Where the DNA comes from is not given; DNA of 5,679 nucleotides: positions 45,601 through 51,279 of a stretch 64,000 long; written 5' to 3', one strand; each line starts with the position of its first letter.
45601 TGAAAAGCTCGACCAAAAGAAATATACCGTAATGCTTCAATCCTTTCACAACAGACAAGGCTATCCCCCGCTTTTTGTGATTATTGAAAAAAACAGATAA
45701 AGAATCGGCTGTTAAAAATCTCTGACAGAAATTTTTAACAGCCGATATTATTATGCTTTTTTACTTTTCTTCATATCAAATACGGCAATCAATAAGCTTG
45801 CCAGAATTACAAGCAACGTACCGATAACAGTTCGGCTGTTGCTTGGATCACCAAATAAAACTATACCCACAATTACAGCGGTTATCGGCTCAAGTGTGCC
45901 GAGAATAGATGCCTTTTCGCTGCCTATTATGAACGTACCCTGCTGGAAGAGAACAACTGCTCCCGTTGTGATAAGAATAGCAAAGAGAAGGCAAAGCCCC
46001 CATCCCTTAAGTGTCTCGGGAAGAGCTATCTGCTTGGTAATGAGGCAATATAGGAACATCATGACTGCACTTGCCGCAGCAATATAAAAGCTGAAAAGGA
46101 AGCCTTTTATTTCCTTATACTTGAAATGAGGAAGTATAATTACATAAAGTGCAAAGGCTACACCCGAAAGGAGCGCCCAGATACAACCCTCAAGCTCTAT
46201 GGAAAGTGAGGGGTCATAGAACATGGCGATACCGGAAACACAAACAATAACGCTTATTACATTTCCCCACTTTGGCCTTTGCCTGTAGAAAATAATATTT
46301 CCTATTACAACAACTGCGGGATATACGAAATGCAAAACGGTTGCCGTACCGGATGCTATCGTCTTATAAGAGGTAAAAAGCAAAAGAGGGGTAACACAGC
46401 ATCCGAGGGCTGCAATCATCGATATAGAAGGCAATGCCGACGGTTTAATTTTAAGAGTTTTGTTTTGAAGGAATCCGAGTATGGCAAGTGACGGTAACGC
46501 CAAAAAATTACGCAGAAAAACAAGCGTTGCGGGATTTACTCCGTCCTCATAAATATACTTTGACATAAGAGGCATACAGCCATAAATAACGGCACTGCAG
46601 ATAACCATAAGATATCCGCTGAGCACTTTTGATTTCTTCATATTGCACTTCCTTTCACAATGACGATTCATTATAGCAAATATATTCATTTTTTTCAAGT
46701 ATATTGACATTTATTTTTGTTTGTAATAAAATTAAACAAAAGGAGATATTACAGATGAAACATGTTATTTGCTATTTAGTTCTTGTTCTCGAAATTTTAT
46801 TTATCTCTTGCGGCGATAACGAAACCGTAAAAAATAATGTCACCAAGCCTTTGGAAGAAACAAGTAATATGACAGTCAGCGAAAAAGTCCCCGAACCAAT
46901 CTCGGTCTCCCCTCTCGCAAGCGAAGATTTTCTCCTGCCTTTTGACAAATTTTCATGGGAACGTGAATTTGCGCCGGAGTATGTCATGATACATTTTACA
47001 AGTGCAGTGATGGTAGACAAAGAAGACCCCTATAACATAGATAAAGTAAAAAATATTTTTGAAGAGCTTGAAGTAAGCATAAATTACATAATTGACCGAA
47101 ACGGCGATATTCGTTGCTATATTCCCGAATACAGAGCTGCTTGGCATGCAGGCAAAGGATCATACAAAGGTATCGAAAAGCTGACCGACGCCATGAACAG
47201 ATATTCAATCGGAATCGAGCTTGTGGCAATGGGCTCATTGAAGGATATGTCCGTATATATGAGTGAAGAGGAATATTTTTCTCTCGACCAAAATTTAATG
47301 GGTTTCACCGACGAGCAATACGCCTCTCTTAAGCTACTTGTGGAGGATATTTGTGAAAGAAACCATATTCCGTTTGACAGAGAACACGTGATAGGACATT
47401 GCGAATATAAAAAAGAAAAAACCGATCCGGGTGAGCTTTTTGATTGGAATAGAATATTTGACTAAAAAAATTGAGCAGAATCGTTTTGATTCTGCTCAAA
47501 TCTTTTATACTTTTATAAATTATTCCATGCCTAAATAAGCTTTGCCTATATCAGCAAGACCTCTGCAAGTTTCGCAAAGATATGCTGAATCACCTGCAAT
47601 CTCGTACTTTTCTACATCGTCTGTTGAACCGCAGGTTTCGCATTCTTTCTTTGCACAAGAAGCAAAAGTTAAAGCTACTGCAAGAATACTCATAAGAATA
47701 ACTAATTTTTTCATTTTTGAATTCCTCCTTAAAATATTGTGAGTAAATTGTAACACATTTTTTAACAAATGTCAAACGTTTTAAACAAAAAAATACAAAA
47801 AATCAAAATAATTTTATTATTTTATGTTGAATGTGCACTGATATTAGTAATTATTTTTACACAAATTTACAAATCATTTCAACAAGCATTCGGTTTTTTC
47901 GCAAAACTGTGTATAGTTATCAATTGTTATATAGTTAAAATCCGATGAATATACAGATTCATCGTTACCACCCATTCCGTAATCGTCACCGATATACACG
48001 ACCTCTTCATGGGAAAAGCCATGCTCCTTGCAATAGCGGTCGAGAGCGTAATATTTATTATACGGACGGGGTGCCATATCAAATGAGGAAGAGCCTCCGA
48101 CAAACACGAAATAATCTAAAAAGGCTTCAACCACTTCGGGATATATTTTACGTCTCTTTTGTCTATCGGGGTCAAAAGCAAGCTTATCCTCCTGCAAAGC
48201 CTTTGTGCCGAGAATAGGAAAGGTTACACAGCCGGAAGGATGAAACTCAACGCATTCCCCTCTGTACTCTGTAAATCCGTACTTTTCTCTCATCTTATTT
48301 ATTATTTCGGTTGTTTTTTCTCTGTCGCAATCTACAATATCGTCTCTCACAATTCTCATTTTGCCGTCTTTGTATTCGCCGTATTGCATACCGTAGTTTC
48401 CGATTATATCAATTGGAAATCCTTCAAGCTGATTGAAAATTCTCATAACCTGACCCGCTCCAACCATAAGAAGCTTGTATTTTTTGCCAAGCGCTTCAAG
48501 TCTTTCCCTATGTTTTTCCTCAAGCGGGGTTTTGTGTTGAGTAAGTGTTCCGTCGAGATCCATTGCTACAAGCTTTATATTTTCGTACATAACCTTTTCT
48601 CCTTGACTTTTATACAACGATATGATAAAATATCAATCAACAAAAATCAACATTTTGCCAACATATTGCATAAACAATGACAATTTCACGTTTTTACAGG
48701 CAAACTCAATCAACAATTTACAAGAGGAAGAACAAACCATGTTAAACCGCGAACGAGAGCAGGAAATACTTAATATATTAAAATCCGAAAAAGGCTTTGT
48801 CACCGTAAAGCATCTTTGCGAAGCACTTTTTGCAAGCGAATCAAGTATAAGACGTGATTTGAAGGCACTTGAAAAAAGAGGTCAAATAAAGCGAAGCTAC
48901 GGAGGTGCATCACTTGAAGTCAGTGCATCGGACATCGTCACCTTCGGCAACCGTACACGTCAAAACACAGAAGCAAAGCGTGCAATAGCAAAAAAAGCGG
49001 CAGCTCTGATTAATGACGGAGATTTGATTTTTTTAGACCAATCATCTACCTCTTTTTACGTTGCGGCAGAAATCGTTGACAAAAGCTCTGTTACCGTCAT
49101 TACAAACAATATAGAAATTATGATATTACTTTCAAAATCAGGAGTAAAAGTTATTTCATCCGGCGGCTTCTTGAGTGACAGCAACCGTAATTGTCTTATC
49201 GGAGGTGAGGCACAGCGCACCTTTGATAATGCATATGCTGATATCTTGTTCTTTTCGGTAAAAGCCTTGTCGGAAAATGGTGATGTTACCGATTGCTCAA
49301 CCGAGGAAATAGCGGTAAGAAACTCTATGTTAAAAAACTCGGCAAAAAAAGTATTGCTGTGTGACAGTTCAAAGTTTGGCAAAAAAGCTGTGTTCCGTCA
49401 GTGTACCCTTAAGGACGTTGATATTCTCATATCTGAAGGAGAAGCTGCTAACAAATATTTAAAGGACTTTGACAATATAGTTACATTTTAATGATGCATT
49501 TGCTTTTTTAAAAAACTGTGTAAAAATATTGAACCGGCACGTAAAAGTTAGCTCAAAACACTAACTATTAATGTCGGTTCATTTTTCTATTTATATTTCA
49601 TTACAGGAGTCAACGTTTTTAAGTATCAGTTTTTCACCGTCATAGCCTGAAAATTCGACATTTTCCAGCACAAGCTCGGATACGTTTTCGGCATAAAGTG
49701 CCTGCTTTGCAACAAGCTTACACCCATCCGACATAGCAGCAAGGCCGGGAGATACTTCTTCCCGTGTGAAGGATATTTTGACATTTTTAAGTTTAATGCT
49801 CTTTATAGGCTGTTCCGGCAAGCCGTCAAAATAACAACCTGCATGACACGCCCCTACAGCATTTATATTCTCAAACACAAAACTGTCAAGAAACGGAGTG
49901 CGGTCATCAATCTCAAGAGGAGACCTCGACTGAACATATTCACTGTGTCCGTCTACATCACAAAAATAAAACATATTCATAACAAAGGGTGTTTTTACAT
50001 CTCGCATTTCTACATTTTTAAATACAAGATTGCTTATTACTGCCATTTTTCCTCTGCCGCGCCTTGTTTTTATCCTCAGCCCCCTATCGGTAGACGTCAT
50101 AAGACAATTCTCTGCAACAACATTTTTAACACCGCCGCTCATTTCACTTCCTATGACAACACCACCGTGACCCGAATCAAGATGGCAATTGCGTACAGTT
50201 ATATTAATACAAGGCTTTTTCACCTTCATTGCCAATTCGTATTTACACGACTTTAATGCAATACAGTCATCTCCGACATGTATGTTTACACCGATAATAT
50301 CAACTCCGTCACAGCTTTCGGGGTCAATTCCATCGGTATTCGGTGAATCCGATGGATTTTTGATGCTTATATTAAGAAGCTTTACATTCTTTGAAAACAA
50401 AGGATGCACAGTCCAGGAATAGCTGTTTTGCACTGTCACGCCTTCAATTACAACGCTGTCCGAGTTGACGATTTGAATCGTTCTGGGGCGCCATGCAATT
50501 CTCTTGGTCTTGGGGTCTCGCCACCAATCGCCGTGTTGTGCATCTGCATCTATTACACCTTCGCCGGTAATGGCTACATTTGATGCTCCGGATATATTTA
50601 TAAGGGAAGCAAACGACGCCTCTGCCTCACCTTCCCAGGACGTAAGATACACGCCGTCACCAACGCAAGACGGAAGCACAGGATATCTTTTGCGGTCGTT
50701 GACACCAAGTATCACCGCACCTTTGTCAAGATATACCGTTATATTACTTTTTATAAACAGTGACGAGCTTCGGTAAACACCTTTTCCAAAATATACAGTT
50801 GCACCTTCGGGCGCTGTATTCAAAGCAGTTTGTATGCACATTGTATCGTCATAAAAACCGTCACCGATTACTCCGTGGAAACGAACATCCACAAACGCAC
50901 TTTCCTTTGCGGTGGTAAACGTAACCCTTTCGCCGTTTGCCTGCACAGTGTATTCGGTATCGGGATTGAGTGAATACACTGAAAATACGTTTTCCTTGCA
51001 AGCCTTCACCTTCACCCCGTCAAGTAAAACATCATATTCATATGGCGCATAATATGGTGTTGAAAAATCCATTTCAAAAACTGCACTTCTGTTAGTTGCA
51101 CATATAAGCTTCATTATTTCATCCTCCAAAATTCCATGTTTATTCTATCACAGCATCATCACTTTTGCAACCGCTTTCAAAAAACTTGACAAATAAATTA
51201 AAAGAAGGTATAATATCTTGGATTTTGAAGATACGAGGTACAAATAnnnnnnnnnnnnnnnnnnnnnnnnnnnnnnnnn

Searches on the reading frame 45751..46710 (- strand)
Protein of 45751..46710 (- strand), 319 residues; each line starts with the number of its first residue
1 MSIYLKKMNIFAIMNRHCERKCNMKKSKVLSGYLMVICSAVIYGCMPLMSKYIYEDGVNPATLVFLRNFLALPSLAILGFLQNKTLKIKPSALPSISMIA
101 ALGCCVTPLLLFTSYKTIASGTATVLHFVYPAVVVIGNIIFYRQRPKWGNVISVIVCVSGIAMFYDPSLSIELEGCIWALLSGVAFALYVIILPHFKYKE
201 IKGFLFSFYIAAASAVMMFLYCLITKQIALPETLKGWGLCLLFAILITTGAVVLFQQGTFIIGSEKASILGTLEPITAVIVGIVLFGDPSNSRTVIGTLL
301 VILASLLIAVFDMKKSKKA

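Call 56: search_protein_families(library=pfam, max_evalue=1e-8, proteins=[window:45751-46710:-])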
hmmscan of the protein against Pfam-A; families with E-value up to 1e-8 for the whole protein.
window:45751-46710:- (319 aa): 1 family
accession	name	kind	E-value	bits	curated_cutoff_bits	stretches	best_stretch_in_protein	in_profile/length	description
PF00892.27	EamA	-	7.4e-33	114.1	28.2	2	31-164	2-133/135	EamA-like transporter family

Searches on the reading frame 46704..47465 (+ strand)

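Call 57: search_protein_families(library=pfam, max_evalue=1e-8, proteins=[window:46704-47465:+])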
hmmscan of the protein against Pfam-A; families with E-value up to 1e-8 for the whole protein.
window:46704-47465:+ (253 aa): 1 family
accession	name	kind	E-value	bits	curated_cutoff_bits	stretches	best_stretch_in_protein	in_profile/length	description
PF01510.30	Amidase_2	-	1.5e-25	90.4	26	1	91-244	5-131/131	N-acetylmuramoyl-L-alanine amidase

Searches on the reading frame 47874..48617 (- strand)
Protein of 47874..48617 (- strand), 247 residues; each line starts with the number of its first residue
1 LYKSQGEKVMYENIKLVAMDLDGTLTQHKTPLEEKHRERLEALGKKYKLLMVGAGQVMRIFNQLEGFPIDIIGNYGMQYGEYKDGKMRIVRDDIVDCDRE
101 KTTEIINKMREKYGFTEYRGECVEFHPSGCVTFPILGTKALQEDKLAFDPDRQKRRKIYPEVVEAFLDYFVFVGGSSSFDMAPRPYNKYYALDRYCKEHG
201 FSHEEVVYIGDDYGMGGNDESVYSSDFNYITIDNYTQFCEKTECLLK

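Call 57: search_protein_families(library=pfam, max_evalue=1e-8, proteins=[window:47874-48617:-])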
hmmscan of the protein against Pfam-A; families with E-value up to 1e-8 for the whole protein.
window:47874-48617:- (247 aa): 1 family
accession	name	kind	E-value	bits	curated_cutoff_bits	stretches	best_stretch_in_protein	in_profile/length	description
PF03332.19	PMM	-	4.1e-10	40.3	22.4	1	38-226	3-198/221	Eukaryotic phosphomannomutase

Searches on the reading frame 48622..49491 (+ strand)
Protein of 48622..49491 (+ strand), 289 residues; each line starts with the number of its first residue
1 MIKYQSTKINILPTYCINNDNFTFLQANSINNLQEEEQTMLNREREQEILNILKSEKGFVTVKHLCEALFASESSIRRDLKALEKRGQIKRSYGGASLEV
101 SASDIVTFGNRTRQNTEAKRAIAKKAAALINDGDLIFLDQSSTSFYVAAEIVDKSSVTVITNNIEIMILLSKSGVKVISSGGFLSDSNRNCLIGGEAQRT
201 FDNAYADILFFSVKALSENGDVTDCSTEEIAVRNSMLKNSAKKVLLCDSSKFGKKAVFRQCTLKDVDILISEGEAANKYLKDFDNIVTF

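Call 57: search_protein_families(library=pfam, max_evalue=1e-8, proteins=[window:48622-49491:+])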
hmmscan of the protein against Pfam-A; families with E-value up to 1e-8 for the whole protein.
window:48622-49491:+ (289 aa): 2 families
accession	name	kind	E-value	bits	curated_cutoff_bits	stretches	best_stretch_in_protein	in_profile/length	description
PF00455.28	DeoRC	-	1.3e-42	145.9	31.8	1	115-271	2-158/160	DeoR C terminal sensor domain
PF08220.18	HTH_DeoR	-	3.6e-12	46.3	21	1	45-98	1-53/57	DeoR-like helix-turn-helix domain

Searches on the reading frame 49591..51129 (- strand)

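Call 57: search_protein_families(library=pfam, max_evalue=1e-8, proteins=[window:49591-51129:-])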
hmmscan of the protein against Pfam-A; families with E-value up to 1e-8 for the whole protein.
window:49591-51129:- (512 aa): 2 families
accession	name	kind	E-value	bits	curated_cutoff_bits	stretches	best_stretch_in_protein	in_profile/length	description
PF00295.23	Glyco_hydro_28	-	6.8e-42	144.1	22.9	1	169-453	45-307/324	Glycosyl hydrolases family 28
PF12708.12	Pect-lyase_RHGA_epim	-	1.7e-10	41.5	27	0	79-131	1-57/213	Rhamnogalacturonase A/epimerase, pectate lyase-like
